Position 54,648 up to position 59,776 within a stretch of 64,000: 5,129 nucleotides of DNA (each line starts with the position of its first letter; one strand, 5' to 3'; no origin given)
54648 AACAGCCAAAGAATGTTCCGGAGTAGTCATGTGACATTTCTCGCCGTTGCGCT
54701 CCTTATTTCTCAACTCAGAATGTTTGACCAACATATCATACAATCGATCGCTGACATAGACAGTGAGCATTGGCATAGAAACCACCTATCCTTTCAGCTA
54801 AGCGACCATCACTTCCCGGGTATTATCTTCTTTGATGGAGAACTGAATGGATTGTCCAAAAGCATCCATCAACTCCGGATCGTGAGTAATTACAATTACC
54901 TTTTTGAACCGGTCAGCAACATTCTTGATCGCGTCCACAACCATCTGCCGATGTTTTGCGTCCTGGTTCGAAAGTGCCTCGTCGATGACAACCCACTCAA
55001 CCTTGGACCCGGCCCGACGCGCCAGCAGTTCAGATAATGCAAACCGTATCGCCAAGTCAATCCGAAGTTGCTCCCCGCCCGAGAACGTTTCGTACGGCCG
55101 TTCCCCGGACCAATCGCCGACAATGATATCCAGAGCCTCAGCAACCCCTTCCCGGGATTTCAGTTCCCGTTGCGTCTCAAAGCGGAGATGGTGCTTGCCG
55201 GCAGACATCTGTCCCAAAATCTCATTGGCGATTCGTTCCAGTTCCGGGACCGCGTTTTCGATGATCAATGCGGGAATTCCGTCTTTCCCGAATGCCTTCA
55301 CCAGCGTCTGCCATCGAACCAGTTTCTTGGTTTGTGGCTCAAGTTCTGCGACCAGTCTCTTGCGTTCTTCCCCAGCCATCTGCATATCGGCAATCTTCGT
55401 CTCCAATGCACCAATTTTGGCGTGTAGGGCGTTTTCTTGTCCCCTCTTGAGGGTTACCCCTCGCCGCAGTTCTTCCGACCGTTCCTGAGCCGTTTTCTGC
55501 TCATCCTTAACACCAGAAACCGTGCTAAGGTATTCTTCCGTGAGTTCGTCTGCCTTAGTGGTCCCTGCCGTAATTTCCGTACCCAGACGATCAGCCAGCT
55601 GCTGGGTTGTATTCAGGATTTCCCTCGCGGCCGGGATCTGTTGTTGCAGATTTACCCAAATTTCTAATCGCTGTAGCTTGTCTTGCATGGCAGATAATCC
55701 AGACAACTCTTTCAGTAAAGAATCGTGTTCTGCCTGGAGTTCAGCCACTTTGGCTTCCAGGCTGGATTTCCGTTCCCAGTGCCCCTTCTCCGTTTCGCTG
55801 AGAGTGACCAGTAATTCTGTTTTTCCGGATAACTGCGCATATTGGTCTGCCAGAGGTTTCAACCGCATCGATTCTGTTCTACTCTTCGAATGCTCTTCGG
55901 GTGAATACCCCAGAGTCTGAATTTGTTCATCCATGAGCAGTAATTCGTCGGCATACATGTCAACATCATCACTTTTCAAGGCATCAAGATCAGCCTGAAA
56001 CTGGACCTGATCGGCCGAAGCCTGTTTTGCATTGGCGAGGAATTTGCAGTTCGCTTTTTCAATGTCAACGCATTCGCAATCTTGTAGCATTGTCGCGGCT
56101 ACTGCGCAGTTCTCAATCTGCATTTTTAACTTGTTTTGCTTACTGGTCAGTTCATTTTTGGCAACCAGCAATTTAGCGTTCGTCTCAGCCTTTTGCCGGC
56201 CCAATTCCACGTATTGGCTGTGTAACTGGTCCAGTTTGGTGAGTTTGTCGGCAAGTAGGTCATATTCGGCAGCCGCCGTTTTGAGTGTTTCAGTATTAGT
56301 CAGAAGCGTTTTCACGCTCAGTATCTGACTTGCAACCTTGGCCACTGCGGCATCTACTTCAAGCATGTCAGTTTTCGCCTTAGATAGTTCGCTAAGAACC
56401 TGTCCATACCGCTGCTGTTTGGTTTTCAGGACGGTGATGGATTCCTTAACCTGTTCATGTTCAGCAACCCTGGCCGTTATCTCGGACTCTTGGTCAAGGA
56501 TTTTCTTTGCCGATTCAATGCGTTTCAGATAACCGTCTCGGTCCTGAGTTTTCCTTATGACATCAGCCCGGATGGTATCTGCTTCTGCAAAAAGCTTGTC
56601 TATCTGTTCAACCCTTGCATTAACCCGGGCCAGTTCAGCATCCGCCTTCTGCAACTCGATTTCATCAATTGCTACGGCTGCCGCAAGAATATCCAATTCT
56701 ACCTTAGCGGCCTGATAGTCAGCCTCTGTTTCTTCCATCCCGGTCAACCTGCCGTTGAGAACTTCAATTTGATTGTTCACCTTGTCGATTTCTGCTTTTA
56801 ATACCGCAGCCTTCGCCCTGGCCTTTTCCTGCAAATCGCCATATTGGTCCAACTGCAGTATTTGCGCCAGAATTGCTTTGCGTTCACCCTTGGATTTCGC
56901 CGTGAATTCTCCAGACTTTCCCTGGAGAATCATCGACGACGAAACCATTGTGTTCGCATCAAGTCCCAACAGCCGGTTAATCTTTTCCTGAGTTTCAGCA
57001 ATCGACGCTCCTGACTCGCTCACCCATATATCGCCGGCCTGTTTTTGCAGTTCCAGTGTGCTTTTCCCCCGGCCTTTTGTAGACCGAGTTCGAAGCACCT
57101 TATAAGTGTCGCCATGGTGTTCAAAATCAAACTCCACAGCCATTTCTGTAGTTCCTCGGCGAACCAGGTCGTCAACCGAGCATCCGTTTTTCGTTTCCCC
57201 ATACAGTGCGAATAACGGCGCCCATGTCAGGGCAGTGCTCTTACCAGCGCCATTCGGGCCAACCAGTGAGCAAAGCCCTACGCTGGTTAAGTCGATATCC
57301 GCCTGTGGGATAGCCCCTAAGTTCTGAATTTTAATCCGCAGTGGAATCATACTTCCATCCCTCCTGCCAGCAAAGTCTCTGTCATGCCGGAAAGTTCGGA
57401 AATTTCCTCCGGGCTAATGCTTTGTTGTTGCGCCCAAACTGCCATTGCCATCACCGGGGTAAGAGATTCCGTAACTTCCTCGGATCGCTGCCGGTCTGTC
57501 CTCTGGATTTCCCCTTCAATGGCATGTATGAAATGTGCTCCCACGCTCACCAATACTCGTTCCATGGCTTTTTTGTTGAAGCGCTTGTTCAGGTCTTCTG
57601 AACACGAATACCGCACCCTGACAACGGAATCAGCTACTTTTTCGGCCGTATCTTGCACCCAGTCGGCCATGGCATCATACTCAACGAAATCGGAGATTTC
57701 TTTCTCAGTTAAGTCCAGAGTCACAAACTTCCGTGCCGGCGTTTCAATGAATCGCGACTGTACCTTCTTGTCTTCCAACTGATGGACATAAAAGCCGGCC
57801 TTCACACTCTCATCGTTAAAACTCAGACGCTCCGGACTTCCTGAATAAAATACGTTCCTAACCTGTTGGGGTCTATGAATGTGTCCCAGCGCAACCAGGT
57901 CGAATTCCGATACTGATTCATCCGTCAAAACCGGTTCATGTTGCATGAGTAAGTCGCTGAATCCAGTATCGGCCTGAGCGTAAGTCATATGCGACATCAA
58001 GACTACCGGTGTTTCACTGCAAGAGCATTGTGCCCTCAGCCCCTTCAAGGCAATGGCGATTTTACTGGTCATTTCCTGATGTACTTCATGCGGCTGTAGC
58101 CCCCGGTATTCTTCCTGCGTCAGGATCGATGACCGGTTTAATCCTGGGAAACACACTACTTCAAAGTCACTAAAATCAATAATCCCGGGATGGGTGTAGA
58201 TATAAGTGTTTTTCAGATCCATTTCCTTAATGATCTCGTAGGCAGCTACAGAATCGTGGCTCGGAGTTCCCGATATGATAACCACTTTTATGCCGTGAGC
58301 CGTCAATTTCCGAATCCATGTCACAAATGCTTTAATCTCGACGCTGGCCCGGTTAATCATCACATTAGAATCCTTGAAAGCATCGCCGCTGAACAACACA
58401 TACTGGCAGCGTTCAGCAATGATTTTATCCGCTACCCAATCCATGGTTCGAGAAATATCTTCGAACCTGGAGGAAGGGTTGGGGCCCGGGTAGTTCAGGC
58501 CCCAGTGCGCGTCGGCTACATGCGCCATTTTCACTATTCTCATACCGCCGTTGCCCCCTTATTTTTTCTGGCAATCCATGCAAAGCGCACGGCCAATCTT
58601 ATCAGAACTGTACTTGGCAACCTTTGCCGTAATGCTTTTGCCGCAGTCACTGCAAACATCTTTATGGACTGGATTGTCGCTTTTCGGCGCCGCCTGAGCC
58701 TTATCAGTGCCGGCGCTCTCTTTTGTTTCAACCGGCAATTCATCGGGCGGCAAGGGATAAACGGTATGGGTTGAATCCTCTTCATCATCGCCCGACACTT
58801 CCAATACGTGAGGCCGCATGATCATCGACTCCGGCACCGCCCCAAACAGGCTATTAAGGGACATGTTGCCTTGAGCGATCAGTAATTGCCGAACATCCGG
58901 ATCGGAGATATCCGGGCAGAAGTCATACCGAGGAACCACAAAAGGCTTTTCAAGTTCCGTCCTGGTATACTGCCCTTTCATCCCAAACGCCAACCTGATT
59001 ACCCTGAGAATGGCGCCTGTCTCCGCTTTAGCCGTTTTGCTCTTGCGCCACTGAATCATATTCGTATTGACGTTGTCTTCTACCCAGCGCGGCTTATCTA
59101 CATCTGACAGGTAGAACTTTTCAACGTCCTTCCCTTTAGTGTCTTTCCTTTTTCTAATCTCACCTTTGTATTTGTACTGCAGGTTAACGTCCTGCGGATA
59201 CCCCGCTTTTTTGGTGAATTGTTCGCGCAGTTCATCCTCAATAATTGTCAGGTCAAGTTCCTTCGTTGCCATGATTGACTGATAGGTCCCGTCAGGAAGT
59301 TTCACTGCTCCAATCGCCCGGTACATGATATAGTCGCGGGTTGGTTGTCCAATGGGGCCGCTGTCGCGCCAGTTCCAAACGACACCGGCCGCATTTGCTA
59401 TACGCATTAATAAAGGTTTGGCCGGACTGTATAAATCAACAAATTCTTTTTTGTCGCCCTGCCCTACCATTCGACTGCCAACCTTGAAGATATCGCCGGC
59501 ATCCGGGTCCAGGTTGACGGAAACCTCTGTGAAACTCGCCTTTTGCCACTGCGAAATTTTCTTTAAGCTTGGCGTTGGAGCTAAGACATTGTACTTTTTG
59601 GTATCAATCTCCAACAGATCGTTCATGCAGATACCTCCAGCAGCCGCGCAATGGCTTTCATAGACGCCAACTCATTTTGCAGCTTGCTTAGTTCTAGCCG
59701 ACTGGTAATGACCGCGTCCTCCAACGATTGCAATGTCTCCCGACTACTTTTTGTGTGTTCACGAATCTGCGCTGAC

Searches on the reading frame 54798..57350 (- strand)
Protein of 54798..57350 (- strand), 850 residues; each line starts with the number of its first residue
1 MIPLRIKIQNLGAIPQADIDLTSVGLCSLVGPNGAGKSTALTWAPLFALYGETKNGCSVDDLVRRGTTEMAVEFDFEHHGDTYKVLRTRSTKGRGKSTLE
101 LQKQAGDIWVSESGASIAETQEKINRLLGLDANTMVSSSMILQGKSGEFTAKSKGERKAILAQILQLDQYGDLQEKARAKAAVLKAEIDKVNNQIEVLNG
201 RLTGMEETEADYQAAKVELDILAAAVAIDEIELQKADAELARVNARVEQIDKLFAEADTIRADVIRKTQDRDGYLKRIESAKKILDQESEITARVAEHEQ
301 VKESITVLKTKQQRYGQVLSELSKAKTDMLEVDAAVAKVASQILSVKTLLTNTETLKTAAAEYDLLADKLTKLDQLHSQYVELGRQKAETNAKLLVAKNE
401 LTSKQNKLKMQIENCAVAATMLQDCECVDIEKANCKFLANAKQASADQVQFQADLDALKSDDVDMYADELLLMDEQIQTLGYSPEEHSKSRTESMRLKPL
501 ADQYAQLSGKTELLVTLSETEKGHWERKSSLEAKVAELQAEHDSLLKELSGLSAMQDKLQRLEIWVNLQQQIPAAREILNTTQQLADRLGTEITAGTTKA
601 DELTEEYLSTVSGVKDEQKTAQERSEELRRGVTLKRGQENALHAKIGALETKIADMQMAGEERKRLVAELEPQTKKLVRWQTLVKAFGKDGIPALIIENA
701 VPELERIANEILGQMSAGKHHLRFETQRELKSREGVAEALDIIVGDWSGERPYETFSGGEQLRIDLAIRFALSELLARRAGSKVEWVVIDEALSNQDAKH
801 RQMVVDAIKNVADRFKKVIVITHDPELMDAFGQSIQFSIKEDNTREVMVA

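Call 29: search_protein_families(library=pfam, proteins=[window:54798-57350:-], max_evalue=0.001)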
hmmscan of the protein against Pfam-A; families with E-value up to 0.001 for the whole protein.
window:54798-57350:- (850 aa): 3 families
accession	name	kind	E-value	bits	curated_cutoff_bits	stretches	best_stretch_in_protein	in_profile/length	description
PF13476.12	AAA_23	-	1.1e-15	59.2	27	1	5-199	1-197/201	AAA domain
PF02463.25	SMC_N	-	7.4e-10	39.1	40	1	7-842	6-216/220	RecF/RecN/SMC N terminal domain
PF13558.12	SbcC_Walker_B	-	1.1e-06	29.2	27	1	749-809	26-89/90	SbcC/RAD50-like, Walker B motif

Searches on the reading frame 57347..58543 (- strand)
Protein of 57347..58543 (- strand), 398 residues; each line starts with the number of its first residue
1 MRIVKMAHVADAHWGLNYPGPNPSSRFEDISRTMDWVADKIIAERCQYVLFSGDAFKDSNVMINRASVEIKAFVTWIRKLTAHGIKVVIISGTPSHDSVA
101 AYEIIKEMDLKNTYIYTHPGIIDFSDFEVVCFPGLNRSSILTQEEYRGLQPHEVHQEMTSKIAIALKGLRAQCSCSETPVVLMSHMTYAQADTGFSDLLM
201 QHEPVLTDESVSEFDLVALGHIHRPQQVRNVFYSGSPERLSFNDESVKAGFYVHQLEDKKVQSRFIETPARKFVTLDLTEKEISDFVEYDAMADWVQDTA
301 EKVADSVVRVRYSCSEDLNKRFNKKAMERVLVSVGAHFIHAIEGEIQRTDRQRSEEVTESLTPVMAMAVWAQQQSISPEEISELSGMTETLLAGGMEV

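Call 29: search_protein_families(library=pfam, proteins=[window:57347-58543:-], max_evalue=0.001)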
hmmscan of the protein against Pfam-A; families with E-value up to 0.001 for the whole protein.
window:57347-58543:- (398 aa): 1 family
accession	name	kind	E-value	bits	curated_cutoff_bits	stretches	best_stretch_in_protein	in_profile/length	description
PF00149.33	Metallophos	-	0.00024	22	21.5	1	5-225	2-191/191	Calcineurin-like phosphoesterase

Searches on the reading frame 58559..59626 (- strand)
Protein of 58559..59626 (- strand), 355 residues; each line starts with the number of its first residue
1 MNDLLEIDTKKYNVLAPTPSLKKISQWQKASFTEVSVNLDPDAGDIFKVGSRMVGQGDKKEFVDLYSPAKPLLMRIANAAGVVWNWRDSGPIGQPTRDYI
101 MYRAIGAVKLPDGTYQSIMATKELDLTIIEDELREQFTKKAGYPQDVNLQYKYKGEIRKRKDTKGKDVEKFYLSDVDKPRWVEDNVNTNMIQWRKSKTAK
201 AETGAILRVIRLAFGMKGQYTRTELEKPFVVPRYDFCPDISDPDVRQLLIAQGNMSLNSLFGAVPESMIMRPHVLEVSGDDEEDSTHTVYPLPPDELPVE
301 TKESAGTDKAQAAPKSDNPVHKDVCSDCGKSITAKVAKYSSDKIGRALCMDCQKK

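Call 29: search_protein_families(library=pfam, proteins=[window:58559-59626:-], max_evalue=0.001)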
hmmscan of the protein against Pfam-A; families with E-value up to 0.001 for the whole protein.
window:58559-59626:- (355 aa): 0 families

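Call 83: search_protein_families(library=phrogs, proteins=[window:58559-59626:-], max_evalue=0.001)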
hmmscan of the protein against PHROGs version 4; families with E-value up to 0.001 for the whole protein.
window:58559-59626:- (355 aa): 1 family
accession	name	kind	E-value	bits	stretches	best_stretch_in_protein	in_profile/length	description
phrog_13782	-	unknown function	3.2e-49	169.2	1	10-355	17-332/338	-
